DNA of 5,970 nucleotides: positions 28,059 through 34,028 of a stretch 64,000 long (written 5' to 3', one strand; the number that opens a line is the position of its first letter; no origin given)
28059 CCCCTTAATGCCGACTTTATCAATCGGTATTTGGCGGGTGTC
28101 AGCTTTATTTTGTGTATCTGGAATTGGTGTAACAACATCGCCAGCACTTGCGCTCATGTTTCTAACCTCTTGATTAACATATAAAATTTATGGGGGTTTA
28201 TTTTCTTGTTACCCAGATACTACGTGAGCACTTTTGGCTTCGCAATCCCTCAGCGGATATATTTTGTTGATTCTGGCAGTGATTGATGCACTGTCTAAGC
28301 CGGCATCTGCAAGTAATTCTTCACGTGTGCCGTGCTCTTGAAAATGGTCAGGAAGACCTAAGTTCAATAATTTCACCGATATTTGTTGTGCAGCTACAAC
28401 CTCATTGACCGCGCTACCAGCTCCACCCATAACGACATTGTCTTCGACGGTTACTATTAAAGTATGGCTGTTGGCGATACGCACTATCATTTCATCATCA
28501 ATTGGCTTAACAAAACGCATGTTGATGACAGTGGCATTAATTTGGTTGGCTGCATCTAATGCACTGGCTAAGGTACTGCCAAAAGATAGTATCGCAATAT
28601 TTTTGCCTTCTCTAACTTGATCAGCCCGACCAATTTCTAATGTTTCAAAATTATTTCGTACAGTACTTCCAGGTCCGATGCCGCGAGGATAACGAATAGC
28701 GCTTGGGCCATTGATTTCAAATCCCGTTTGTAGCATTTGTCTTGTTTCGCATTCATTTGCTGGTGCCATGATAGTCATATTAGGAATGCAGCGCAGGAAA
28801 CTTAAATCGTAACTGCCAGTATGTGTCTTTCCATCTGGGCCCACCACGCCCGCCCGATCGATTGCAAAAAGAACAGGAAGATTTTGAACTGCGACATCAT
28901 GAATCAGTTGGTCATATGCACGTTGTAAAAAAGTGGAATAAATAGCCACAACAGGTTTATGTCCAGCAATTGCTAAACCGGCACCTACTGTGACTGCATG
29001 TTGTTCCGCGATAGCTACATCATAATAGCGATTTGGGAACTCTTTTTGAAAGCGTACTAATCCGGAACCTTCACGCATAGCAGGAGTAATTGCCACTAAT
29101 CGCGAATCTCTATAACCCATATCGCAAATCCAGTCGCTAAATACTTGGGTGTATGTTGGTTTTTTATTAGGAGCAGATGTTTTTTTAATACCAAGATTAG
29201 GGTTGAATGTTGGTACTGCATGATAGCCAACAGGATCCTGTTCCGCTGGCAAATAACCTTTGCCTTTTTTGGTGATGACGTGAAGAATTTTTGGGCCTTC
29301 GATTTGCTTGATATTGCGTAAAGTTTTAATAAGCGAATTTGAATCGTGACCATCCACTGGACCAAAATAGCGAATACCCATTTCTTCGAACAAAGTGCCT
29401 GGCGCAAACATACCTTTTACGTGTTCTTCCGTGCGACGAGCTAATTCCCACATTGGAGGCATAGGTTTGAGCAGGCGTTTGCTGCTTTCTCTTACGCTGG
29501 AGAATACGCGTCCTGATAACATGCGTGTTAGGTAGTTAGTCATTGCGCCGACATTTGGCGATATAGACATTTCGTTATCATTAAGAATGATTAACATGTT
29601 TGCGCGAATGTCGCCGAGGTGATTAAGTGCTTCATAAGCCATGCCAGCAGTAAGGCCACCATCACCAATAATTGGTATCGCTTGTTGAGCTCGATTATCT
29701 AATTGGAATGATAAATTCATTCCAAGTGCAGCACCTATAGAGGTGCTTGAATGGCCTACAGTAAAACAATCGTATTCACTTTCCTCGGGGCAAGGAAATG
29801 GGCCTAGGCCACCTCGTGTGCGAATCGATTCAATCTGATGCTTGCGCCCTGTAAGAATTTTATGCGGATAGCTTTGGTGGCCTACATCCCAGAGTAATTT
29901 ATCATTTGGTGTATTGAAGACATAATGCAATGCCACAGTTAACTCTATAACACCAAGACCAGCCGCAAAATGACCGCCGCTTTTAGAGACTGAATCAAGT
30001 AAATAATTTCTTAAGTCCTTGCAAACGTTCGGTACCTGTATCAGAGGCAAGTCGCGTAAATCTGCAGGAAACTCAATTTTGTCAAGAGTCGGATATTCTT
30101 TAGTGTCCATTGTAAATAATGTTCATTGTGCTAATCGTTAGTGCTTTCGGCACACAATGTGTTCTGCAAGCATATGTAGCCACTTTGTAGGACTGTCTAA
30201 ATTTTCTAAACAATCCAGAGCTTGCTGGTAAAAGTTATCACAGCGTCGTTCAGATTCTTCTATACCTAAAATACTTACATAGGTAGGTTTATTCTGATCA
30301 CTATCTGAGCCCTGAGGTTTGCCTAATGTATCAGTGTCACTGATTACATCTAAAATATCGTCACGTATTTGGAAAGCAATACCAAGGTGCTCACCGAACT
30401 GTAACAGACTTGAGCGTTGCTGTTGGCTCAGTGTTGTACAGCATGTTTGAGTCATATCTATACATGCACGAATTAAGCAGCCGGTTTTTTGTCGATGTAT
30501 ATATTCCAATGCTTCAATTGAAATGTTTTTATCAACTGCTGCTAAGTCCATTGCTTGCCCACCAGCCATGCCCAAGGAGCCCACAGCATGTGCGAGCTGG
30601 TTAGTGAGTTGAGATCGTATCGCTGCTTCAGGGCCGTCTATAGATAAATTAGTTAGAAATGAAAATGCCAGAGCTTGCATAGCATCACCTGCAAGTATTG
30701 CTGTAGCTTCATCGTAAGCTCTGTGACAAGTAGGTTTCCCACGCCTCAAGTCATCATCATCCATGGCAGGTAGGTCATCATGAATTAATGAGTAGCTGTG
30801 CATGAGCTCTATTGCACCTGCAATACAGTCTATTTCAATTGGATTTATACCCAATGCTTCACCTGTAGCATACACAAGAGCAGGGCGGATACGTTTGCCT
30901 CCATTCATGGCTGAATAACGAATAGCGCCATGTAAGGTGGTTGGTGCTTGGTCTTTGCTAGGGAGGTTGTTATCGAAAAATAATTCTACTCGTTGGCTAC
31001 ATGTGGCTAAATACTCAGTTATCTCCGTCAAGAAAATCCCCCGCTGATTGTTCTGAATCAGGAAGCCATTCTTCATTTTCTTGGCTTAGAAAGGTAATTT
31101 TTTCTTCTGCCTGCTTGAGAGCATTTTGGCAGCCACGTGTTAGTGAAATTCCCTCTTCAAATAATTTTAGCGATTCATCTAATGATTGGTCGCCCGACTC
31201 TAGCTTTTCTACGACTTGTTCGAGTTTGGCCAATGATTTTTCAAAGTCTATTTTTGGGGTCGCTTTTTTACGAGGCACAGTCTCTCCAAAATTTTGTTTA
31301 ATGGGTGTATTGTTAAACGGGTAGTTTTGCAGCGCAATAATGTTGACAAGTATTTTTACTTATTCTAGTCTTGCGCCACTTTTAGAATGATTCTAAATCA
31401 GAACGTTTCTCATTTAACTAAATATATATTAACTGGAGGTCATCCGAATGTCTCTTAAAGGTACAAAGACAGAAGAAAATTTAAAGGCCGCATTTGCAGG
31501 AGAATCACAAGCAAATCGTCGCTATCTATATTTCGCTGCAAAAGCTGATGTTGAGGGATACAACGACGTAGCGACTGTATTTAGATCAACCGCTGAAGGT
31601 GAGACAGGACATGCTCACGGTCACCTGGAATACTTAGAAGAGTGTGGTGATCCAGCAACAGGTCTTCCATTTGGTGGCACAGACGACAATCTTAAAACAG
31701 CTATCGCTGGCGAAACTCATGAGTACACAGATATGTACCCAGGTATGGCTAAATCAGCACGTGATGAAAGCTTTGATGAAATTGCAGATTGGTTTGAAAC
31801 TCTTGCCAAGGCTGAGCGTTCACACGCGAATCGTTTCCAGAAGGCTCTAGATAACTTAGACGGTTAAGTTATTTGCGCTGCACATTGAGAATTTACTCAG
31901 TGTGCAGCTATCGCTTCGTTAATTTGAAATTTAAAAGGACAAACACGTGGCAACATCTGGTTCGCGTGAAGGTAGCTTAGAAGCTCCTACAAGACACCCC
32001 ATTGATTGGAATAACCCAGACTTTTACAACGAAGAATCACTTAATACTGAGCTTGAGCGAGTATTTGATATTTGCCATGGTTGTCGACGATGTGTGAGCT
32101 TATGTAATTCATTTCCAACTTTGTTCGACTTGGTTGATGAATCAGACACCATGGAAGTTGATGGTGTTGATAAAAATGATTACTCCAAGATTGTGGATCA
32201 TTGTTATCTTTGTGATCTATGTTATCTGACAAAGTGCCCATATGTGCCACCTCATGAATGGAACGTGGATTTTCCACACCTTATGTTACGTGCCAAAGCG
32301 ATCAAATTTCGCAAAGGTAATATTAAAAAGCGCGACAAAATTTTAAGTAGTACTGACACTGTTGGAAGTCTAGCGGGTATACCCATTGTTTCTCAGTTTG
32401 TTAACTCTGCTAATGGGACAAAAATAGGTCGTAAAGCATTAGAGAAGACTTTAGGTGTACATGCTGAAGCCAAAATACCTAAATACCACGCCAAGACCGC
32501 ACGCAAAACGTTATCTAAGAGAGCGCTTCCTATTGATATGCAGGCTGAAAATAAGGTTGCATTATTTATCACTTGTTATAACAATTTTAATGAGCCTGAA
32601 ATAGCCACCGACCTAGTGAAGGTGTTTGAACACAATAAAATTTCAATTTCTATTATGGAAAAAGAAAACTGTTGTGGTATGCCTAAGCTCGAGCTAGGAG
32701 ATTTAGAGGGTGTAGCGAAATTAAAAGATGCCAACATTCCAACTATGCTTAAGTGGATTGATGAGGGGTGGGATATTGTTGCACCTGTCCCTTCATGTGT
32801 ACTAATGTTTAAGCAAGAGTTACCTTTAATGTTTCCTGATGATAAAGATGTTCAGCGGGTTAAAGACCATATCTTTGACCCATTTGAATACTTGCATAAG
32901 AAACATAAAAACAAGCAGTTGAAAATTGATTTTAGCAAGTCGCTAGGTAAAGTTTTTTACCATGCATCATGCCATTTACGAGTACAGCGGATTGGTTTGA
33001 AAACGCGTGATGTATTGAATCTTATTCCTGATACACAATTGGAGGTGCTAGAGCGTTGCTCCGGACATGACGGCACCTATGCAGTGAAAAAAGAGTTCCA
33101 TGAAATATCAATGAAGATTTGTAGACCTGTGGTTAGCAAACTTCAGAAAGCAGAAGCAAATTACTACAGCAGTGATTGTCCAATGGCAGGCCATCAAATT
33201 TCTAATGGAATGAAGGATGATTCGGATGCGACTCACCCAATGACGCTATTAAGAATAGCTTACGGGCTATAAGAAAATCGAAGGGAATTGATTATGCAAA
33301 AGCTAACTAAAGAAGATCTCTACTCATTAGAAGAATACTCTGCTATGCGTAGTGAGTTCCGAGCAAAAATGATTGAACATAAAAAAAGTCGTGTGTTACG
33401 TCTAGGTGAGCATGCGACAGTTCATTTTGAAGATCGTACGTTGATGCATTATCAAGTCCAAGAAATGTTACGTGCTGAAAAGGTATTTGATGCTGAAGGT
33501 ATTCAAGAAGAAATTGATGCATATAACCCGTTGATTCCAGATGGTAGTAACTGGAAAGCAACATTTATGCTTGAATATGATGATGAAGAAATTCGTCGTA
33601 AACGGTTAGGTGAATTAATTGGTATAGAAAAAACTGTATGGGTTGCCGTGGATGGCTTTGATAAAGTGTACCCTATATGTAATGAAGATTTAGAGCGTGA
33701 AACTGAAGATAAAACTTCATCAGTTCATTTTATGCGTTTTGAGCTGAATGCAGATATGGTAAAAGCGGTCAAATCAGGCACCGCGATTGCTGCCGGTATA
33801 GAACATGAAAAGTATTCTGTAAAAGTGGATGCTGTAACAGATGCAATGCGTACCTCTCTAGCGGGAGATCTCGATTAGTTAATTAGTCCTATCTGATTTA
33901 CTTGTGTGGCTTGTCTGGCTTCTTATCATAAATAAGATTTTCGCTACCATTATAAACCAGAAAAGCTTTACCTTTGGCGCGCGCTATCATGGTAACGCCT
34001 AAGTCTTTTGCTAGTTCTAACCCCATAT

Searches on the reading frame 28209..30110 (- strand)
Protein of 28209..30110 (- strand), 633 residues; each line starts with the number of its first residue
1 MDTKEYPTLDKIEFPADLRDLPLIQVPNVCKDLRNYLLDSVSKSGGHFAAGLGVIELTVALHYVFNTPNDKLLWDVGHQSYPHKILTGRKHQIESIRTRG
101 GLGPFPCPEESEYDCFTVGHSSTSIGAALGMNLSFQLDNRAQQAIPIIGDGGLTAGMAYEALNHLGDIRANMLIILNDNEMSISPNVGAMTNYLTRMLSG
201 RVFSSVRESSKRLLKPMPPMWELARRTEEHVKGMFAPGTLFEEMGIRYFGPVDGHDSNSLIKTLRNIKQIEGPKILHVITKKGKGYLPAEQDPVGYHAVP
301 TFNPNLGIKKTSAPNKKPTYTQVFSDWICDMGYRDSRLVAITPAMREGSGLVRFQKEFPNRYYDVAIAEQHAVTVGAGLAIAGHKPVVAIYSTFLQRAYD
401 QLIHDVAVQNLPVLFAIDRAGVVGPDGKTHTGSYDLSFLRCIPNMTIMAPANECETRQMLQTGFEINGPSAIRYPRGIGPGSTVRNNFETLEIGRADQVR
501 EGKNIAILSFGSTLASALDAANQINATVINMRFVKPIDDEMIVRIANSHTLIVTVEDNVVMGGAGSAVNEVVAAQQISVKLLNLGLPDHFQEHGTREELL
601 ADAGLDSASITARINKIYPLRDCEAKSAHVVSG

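Call 16: search_protein_families(library=pfam, proteins=[window:28209-30110:-], max_evalue=0.00001)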
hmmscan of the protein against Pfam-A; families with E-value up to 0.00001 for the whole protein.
window:28209-30110:- (633 aa): 3 families
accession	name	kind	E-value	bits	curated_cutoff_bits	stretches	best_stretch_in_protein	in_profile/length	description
PF13292.11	DXP_synthase_N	-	1.7e-115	385.5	21.2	1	9-280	1-274/274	1-deoxy-D-xylulose-5-phosphate synthase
PF02779.29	Transket_pyr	-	5.8e-44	150.2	27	1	317-477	2-170/174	Transketolase, pyrimidine binding domain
PF02780.25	Transketolase_C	-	2.5e-27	95.7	25.9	1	494-610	1-124/124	Transketolase, C-terminal domain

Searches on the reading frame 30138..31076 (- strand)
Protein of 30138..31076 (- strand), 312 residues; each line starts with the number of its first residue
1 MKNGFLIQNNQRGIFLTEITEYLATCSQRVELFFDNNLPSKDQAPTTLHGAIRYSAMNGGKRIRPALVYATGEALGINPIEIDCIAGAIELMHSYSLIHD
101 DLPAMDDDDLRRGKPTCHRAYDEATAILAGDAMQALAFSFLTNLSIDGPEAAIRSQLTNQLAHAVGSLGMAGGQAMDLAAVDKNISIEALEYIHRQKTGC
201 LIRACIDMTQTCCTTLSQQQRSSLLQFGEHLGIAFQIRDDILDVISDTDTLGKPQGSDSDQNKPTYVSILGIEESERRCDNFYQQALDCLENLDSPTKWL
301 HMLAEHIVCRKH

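Call 16: search_protein_families(library=pfam, proteins=[window:30138-31076:-], max_evalue=0.00001)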
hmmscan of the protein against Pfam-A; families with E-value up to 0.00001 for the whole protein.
window:30138-31076:- (312 aa): 1 family
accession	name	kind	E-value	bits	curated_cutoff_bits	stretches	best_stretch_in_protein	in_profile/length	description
PF00348.22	polyprenyl_synt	-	2e-58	198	27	1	47-289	3-240/251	Polyprenyl synthetase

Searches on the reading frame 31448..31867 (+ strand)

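Call 16: search_protein_families(library=pfam, proteins=[window:31448-31867:+], max_evalue=0.00001)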
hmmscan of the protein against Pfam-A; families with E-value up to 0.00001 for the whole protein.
window:31448-31867:+ (139 aa): 2 families
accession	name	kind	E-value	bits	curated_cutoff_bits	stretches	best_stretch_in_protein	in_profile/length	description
PF02915.23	Rubrerythrin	-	3.6e-30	105.6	22.8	1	10-133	1-136/137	Rubrerythrin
PF00210.30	Ferritin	-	3e-10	40.6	24.5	0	10-68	2-60/142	Ferritin-like domain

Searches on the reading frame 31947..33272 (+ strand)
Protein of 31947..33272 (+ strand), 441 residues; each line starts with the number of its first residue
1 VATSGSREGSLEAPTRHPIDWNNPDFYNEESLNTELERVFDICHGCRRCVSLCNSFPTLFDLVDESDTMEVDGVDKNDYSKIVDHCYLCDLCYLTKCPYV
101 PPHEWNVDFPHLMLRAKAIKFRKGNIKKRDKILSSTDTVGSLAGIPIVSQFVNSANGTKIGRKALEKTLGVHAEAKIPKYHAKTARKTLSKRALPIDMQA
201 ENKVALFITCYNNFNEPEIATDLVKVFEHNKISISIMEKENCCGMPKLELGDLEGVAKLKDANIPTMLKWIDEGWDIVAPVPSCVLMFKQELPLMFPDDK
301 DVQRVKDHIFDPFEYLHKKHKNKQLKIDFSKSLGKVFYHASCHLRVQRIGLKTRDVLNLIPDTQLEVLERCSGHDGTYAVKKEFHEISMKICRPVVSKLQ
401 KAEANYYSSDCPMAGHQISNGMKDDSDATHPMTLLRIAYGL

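Call 16: search_protein_families(library=pfam, proteins=[window:31947-33272:+], max_evalue=0.00001)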
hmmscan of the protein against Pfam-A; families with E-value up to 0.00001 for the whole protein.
window:31947-33272:+ (441 aa): 1 family
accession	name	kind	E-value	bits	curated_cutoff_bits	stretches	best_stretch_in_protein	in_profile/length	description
PF02754.22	CCG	-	1.7e-13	50.9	20.6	1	204-289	1-85/85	Cysteine-rich domain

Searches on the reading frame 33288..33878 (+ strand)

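Call 16: search_protein_families(library=pfam, proteins=[window:33288-33878:+], max_evalue=0.00001)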
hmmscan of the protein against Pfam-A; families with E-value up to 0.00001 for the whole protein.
window:33288-33878:+ (196 aa): 1 family
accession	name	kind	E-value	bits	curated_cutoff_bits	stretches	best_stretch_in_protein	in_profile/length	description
PF12007.14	DUF3501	-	9.4e-71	238.1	25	1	5-195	1-187/187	Protein of unknown function (DUF3501)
